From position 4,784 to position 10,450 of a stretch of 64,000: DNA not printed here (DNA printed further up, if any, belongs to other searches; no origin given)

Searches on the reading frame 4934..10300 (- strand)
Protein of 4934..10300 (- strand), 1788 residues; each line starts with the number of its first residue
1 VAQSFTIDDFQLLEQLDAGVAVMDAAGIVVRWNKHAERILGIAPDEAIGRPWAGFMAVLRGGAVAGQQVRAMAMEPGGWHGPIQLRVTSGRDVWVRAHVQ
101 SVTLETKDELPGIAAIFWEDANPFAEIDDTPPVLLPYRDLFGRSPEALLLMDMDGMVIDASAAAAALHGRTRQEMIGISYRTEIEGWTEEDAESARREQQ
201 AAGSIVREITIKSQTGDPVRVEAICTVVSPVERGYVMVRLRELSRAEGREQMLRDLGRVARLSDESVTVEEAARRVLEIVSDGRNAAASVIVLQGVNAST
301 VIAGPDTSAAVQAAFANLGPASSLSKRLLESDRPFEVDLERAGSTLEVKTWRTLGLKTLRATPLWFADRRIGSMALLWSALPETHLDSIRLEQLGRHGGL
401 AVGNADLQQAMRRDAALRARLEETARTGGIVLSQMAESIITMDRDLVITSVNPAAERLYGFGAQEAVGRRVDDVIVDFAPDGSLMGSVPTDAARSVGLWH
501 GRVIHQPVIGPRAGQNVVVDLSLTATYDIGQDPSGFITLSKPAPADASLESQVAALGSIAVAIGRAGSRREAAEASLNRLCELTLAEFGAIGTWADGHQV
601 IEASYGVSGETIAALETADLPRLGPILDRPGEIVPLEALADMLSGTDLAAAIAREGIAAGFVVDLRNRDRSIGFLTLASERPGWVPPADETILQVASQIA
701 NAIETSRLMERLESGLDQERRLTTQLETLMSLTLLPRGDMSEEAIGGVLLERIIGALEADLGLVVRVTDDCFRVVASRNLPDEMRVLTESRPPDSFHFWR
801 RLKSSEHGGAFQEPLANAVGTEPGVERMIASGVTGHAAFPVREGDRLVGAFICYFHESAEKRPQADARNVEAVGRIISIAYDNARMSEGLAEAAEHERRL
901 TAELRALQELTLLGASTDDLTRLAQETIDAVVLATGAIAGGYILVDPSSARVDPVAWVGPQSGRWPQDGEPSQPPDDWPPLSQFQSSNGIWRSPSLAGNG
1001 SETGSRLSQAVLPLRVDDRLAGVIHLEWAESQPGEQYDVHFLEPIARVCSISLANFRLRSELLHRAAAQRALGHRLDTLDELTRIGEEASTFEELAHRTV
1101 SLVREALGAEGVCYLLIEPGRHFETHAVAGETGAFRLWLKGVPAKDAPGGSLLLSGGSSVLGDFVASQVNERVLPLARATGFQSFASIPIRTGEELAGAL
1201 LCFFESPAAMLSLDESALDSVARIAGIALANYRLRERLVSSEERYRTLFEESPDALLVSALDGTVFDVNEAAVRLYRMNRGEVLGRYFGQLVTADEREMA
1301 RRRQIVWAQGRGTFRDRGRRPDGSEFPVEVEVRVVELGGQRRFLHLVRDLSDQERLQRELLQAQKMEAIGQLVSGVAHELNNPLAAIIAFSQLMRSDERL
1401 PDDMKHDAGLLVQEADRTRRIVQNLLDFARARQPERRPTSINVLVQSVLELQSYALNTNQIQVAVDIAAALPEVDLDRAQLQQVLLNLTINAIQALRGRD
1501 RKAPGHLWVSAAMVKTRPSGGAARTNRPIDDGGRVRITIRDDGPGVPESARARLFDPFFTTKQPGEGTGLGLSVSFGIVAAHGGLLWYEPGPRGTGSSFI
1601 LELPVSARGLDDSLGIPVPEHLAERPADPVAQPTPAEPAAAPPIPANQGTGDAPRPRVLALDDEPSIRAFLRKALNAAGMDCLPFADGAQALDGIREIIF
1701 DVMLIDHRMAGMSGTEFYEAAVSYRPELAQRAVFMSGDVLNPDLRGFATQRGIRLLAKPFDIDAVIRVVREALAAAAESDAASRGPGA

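Call 48: search_protein_families(library=pfam, proteins=[window:4934-10300:-])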
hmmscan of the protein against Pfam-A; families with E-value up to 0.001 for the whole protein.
window:4934-10300:- (1788 aa): 13 families
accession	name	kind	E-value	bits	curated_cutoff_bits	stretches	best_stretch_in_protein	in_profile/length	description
PF13426.13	PAS_9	-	7.1e-34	116.6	27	3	1253-1352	1-103/103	PAS domain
PF00989.32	PAS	-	8.3e-32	110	22.6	3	1243-1349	1-112/113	PAS fold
PF08448.16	PAS_4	-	1.7e-26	93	23.1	3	13-99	1-85/110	PAS fold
PF13185.12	GAF_2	-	1.2e-23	84.3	28.6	1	1090-1229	2-135/136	GAF domain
PF13188.13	PAS_8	-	1.8e-22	78.8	21.8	2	1243-1291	1-46/65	PAS domain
PF02518.31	HATPase_c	-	9e-21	74.8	26.4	1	1477-1605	2-109/111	Histidine kinase-, DNA gyrase B-, and HSP90-like ATPase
PF01590.32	GAF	-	7.9e-18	65.7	22.4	1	1092-1229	2-133/133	GAF domain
PF00512.31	HisKA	-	1.6e-14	54.1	26.9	1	1370-1433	3-65/66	His Kinase A (phospho-acceptor) domain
PF13492.12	GAF_3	-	3.9e-14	53.6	27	1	922-1055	4-129/129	GAF domain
PF00072.30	Response_reg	-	6.4e-11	42.9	30.2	1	1658-1769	1-110/111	Response regulator receiver domain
PF24820.1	Diguanyl_cycl_sensor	-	1.2e-07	32.1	28.1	0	12-57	1-46/109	Diguanylate cyclase-like sensor domain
PF08447.18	PAS_3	-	1.8e-06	28.5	25.6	0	30-102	2-75/89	PAS fold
PF12860.13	PAS_7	-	9.4e-06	26.2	27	0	13-58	1-47/115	PAS fold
